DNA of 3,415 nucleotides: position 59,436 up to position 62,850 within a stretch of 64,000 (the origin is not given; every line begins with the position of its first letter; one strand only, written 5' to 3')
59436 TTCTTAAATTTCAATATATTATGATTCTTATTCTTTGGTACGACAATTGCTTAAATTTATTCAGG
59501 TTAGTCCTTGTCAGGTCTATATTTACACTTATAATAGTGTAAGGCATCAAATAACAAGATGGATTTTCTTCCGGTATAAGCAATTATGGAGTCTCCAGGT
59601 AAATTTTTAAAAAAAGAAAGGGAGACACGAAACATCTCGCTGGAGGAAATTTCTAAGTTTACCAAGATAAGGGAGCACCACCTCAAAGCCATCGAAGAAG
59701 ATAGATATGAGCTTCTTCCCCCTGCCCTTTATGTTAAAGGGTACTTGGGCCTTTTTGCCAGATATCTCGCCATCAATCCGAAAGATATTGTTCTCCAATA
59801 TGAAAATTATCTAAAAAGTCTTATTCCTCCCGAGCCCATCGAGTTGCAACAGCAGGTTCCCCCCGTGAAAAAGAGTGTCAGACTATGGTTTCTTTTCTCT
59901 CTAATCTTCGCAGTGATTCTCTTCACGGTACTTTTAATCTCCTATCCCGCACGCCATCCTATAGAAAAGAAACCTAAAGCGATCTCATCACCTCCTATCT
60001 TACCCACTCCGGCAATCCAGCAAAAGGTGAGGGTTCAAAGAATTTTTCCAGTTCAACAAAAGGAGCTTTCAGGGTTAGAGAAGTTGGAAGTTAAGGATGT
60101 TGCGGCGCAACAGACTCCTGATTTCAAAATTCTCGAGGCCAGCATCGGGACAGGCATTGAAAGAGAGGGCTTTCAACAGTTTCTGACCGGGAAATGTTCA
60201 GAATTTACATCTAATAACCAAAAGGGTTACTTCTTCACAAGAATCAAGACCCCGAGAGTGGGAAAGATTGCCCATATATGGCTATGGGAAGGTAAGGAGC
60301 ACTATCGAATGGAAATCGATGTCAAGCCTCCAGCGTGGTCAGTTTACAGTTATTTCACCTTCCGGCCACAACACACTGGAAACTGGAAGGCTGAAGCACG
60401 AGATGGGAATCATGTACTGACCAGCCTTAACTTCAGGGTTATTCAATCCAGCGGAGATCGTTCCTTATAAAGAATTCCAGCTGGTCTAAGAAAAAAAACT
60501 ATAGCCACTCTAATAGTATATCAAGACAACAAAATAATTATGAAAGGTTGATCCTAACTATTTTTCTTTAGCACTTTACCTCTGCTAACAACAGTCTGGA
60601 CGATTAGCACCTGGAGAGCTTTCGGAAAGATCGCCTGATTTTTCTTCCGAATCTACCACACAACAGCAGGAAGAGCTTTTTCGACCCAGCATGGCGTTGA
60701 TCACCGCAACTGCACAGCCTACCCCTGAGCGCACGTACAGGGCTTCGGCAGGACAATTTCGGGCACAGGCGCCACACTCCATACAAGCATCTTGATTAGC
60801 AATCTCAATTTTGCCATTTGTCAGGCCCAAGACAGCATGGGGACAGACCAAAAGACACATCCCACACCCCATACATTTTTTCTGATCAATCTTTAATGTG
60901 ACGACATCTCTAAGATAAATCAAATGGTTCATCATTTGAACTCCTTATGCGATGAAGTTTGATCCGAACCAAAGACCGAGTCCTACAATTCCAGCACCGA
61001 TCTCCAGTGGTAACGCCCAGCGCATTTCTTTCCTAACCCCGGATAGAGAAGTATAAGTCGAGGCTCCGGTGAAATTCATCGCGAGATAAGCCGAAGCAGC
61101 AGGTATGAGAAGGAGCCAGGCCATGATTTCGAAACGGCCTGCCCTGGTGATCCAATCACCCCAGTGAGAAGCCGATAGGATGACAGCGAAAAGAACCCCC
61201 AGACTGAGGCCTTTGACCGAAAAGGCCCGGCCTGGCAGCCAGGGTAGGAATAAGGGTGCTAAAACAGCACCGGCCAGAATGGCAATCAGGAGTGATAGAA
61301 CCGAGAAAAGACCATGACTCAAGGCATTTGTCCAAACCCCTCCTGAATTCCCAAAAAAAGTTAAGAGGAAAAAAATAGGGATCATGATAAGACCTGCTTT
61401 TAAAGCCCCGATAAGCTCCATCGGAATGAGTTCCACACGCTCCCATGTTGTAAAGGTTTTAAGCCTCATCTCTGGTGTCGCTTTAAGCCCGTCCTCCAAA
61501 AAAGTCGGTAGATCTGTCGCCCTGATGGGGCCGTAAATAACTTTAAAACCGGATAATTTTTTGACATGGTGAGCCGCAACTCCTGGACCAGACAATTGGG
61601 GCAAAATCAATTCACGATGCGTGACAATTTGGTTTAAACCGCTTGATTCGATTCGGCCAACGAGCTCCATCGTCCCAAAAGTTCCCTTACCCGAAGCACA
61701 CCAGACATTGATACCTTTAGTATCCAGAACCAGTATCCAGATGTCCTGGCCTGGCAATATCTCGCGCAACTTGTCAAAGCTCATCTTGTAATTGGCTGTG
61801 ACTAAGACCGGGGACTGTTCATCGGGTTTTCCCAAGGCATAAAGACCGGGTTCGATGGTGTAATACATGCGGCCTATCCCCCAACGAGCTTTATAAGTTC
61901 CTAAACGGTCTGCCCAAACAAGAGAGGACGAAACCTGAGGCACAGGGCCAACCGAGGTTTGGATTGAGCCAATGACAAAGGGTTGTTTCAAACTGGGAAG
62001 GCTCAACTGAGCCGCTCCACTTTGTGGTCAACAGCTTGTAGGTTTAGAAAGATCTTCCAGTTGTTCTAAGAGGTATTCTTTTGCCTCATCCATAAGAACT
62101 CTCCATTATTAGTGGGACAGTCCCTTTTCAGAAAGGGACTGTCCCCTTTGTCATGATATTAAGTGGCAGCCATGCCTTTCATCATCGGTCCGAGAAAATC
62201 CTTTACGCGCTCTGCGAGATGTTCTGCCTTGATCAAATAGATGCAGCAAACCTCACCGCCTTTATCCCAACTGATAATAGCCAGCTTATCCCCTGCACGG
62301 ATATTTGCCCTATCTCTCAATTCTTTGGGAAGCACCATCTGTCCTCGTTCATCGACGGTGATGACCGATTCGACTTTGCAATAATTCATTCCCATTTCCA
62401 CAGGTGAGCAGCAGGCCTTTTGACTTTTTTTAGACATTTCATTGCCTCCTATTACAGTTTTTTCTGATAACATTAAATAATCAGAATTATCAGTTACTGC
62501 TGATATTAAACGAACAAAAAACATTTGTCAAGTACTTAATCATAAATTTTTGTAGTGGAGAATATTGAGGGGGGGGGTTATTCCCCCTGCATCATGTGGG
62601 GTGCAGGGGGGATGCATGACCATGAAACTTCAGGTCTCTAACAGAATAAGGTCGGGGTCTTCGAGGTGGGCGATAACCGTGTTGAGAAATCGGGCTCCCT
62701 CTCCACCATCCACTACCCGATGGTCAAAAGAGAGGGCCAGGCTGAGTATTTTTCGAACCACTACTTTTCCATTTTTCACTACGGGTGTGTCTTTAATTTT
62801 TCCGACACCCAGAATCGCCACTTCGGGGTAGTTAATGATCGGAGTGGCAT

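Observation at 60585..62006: hgcA-hgcB mercury methylation gene pair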

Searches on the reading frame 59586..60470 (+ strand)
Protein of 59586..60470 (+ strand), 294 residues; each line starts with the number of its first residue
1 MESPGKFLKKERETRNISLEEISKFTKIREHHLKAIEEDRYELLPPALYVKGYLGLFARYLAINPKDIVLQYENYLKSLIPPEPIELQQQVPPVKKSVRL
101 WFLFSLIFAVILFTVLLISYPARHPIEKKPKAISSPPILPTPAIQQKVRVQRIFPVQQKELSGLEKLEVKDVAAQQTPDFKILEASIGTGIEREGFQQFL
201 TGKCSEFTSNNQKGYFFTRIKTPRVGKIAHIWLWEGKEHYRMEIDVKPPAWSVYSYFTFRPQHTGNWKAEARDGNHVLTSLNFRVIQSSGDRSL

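Call 3: search_protein_families(library=pfam, proteins=[window:59586-60470:+], max_evalue=0.01)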
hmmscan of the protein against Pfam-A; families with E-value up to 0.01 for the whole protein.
window:59586-60470:+ (294 aa): 3 families
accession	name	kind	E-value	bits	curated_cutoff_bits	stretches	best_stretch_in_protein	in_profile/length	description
PF13413.12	HTH_25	-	1.9e-20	72.9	24.6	1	8-67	2-61/62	Helix-turn-helix domain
PF11141.13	DUF2914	-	4.5e-11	42.8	23.6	1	227-285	3-62/62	Protein of unknown function (DUF2914)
PF12844.13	HTH_19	-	4.6e-07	30.1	30.2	1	5-46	1-42/64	Helix-turn-helix domain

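Call 4: search_protein_families(library=ncbifam, proteins=[window:59586-60470:+], max_evalue=0.01)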
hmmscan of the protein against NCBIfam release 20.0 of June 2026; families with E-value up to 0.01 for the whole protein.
window:59586-60470:+ (294 aa): 1 family
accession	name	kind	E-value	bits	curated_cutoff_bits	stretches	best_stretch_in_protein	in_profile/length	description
NF041534.1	rodZ_Strepcoccus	equivalog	2e-11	43.6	375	1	5-83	7-83/275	cytoskeleton protein RodZ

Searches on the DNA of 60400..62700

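Call 24: search_rna_families(source=window, start=60400, end=62700, threshold=evalue, max_evalue=1)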
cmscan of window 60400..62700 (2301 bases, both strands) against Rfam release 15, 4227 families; matches with E-value up to 1: 0.
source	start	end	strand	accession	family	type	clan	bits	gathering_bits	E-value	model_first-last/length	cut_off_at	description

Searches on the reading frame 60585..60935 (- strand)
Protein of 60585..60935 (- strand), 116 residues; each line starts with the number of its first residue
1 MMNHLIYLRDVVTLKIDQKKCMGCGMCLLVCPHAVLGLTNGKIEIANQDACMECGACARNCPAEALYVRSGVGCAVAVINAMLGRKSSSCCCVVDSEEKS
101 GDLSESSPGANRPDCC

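Call 3: search_protein_families(library=pfam, proteins=[window:60585-60935:-], max_evalue=0.01)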
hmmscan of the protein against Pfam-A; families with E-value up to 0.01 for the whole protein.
window:60585-60935:- (116 aa): 15 families
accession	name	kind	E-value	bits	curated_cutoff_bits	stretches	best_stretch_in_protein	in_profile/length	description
PF00037.32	Fer4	-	3.8e-13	49.1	21.1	2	15-35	2-22/24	4Fe-4S binding domain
PF12838.12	Fer4_7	-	1.2e-11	45.3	27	2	20-65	1-52/52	4Fe-4S dicluster domain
PF12797.12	Fer4_2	-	2.3e-11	43.3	24.5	2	15-32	4-21/22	4Fe-4S binding domain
PF13237.11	Fer4_10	-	3e-10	40.3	25.5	1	14-62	2-53/53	4Fe-4S dicluster domain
PF13187.11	Fer4_9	-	4.1e-09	36.8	27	1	20-65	1-51/52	4Fe-4S dicluster domain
PF14697.11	Fer4_21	-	1.7e-08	34.9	35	1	15-65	2-56/59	4Fe-4S dicluster domain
PF12837.12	Fer4_6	-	3.5e-08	33.4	25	2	15-36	3-24/24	4Fe-4S binding domain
PF25160.1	LdpA_Fe-S-bd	-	3.9e-06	27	27.6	1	15-35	22-42/49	LdpA Fe-S cluster-binding domain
PF13484.11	Fer4_16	-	5e-06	27.6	30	1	18-33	50-65/66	4Fe-4S double cluster binding domain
PF12800.12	Fer4_4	-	8.1e-05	23.1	24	2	19-32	2-15/17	4Fe-4S binding domain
PF13183.11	Fer4_8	-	0.00011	23.1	27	0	19-33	3-17/68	4Fe-4S dicluster domain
PF13534.11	Fer4_17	-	0.00044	21.2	22.2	0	49-64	44-59/61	4Fe-4S dicluster domain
PF13459.11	Fer4_15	-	0.0014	19.7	22.4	1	15-41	2-28/66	4Fe-4S single cluster domain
PF07491.16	PPI_Ypi1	-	0.0024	18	27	1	80-107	26-53/57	Protein phosphatase inhibitor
PF13370.11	Fer4_13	-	0.0025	18.9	24.5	0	16-33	1-18/58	4Fe-4S single cluster domain of Ferredoxin I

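Call 4: search_protein_families(library=ncbifam, proteins=[window:60585-60935:-], max_evalue=0.01)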
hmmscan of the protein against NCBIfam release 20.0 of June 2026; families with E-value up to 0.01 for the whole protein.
window:60585-60935:- (116 aa): 81 families (the best 25 are shown)
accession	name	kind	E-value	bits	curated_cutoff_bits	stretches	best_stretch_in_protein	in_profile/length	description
NF040864.1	HgcB_ferredoxin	equivalog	5.1e-36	122.4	99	1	7-93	2-88/93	mercury methylation ferredoxin HgcB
NF043039.1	HgcAB_like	equivalog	1.2e-14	54.7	285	1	11-67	292-350/350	HgcAB-like fusion protein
NF038196.1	ferrodoxin_EFR1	subfamily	2.9e-10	40.6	75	1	14-68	180-231/242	EFR1 family ferrodoxin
TIGR02179.1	PorD_KorD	subfamily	5.3e-10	39.3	60.05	1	16-68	22-74/78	2-oxoacid:acceptor oxidoreductase, delta subunit, pyruvate/2-ketoisovalerate family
NF040684.1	PorD_Arch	equivalog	6.2e-10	39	120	1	16-67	29-80/85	pyruvate synthase subunit PorD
TIGR03294.1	FrhG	equivalog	2.1e-09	37.4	245.5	1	10-64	165-218/228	coenzyme F420 hydrogenase subunit gamma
NF040770.1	hetero_SS_HdrA2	exception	2.2e-09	36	1100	1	10-89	568-647/777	CoB-CoM heterodisulfide reductase HdrA2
NF007203.0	PRK09624.1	equivalog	4.6e-09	36.5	171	1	11-67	43-99/105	pyuvate ferredoxin oxidoreductase subunit delta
TIGR02936.1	fdxN_nitrog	equivalog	4.9e-09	36.2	80.55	1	14-40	16-42/91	ferredoxin III, nif-specific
NF058577.1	FdxA_fam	equivalog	7.9e-09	35.6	65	1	19-65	7-52/52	4Fe-4S ferredoxin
NF042909.1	FMH_DH_FwdF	exception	2.9e-08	33.2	375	1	13-69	251-314/336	tungsten-dependent formylmethanofuran dehydrogenase subunit FwdF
NF007202.0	PRK09623.1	equivalog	3.2e-08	33.8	166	1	15-67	47-99/105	3-methyl-2-oxobutanoate dehydrogenase subunit delta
TIGR02700.1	flavo_MJ0208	hypoth_equivalog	3.4e-08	33.1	251.35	1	12-78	141-206/234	dihydromethanopterin reductase (acceptor)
NF005503.0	PRK07118.1-2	equivalog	4.5e-08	32.7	252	2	14-42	162-190/292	RnfABCDGE type electron transport complex subunit B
NF007382.0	PRK09898.1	equivalog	1.3e-07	31.4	213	1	11-68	146-200/208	ferredoxin-like protein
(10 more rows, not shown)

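Call 55: find_encoding_contigs(protein=window:60585-60935:-, flank=3000, max_places=4)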
Protein window:60585-60935:- (116 aa): 24 contigs read that carry it; 4 places shown.
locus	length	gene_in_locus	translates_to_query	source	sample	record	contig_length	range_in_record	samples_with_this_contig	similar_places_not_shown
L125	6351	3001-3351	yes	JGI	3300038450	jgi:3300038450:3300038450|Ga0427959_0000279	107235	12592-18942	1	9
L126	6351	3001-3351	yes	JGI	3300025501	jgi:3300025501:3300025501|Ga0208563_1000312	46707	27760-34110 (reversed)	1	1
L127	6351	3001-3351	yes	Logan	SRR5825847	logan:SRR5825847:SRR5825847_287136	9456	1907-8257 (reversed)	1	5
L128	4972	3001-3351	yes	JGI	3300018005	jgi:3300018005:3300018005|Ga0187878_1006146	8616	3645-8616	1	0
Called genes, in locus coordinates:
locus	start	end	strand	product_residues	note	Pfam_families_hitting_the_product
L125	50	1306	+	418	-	PF00364:Biotin_lipoyl, PF25984:BSH_YknX (weak), PF25997:BSH_YhbJ, PF02817:E3_binding, PF00198:2-oxoacid_dh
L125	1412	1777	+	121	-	PF04014:MazE_antitoxin (weak)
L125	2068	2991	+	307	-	PF03599:CdhD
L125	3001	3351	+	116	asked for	PF13484:Fer4_16 (faint), PF00037:Fer4 (weak), PF12797:Fer4_2 (weak), PF12837:Fer4_6 (weak), PF13237:Fer4_10, PF14697:Fer4_21, PF12838:Fer4_7 (weak), PF13187:Fer4_9, +1 more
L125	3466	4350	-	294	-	PF12844:HTH_19 (weak), PF13413:HTH_25, PF11141:DUF2914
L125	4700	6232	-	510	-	PF00083:Sugar_tr, PF07690:MFS_1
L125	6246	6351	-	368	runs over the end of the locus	PF25917:BSH_RND, PF25919:BSH_CusB (faint), PF25881:HH_YBHG (faint), PF25885:HH_EMRA (weak), PF25893:HH_CzcB, PF25876:HH_MFP_RND, PF25954:Beta-barrel_RND_2, PF25963:Beta-barrel_AAEA (weak), +1 more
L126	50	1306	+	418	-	PF00364:Biotin_lipoyl, PF25984:BSH_YknX (weak), PF25997:BSH_YhbJ, PF02817:E3_binding, PF00198:2-oxoacid_dh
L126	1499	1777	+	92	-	PF04014:MazE_antitoxin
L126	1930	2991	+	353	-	PF03599:CdhD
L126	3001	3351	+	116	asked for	PF13484:Fer4_16 (faint), PF00037:Fer4 (weak), PF12797:Fer4_2 (weak), PF12837:Fer4_6 (weak), PF13237:Fer4_10, PF14697:Fer4_21, PF12838:Fer4_7 (weak), PF13187:Fer4_9, +1 more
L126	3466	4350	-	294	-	PF12844:HTH_19 (weak), PF13413:HTH_25, PF11141:DUF2914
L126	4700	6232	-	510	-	PF00083:Sugar_tr, PF07690:MFS_1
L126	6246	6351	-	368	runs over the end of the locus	PF25917:BSH_RND, PF25919:BSH_CusB (faint), PF25881:HH_YBHG (faint), PF25885:HH_EMRA (weak), PF25893:HH_CzcB, PF25876:HH_MFP_RND, PF25954:Beta-barrel_RND_2, PF25963:Beta-barrel_AAEA (weak), +1 more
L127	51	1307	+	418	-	PF00364:Biotin_lipoyl, PF25984:BSH_YknX (weak), PF25997:BSH_YhbJ, PF02817:E3_binding, PF00198:2-oxoacid_dh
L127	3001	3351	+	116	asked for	PF13484:Fer4_16 (faint), PF00037:Fer4 (weak), PF12797:Fer4_2 (weak), PF12837:Fer4_6 (weak), PF13237:Fer4_10, PF14697:Fer4_21, PF12838:Fer4_7 (weak), PF13187:Fer4_9, +1 more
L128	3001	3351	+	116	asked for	PF13484:Fer4_16 (faint), PF00037:Fer4 (weak), PF12797:Fer4_2 (weak), PF12837:Fer4_6 (weak), PF13237:Fer4_10, PF14697:Fer4_21, PF12838:Fer4_7 (weak), PF13187:Fer4_9, +1 more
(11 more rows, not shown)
